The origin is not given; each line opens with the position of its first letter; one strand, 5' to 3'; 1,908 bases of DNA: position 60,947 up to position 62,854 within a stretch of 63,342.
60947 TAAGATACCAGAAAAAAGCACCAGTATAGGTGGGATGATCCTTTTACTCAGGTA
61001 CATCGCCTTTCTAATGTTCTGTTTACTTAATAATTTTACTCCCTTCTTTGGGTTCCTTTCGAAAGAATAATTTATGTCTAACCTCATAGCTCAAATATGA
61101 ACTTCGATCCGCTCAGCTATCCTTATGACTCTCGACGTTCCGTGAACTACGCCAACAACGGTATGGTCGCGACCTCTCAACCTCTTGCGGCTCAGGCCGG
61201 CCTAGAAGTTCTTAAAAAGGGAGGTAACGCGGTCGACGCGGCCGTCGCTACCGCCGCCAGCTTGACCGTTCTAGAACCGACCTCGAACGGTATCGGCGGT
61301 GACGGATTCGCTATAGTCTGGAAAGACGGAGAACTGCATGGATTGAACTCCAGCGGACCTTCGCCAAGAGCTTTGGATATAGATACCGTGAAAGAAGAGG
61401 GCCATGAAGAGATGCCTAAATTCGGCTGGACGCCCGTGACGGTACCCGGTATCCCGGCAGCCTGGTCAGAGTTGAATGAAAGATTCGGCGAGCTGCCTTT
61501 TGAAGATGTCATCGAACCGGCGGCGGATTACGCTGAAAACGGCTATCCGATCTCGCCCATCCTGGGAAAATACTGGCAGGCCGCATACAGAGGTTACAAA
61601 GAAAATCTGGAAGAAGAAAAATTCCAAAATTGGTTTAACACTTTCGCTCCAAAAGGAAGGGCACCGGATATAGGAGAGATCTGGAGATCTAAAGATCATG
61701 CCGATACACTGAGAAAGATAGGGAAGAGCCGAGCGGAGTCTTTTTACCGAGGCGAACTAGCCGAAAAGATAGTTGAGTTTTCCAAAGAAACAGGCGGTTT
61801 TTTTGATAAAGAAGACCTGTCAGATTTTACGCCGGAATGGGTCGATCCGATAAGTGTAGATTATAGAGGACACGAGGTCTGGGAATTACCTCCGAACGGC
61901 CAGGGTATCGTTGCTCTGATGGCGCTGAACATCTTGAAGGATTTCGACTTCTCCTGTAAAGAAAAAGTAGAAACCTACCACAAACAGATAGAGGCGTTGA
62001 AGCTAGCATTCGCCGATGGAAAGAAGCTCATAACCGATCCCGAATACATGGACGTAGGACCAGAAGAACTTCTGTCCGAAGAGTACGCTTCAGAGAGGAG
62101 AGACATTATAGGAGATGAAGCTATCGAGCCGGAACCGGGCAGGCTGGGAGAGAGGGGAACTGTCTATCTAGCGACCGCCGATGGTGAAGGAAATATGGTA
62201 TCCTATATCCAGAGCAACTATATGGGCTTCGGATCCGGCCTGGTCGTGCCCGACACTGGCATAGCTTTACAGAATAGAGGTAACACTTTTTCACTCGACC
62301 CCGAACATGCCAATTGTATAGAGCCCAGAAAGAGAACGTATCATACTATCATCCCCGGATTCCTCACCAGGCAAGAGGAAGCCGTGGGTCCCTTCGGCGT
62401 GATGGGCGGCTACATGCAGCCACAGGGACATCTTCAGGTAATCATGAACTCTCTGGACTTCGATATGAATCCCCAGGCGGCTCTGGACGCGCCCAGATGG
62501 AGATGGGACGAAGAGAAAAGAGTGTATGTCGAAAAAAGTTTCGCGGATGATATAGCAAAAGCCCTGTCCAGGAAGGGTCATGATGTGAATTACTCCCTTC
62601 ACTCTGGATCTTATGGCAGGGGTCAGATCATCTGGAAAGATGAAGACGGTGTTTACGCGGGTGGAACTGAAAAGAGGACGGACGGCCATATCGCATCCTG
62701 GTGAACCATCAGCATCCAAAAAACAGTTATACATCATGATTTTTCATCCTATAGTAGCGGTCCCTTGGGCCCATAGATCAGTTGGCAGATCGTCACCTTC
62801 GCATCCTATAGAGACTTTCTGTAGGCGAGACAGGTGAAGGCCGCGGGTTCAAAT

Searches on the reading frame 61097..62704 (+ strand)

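Call 18: search_protein_families(library=pfam, proteins=[window:61097-62704:+], max_evalue=0.00001)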
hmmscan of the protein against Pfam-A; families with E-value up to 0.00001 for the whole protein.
window:61097-62704:+ (535 aa): 1 family
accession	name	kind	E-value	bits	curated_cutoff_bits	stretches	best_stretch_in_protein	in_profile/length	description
PF01019.26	G_glu_transpept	-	1.8e-157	525.7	27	1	37-530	2-512/512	Gamma-glutamyltranspeptidase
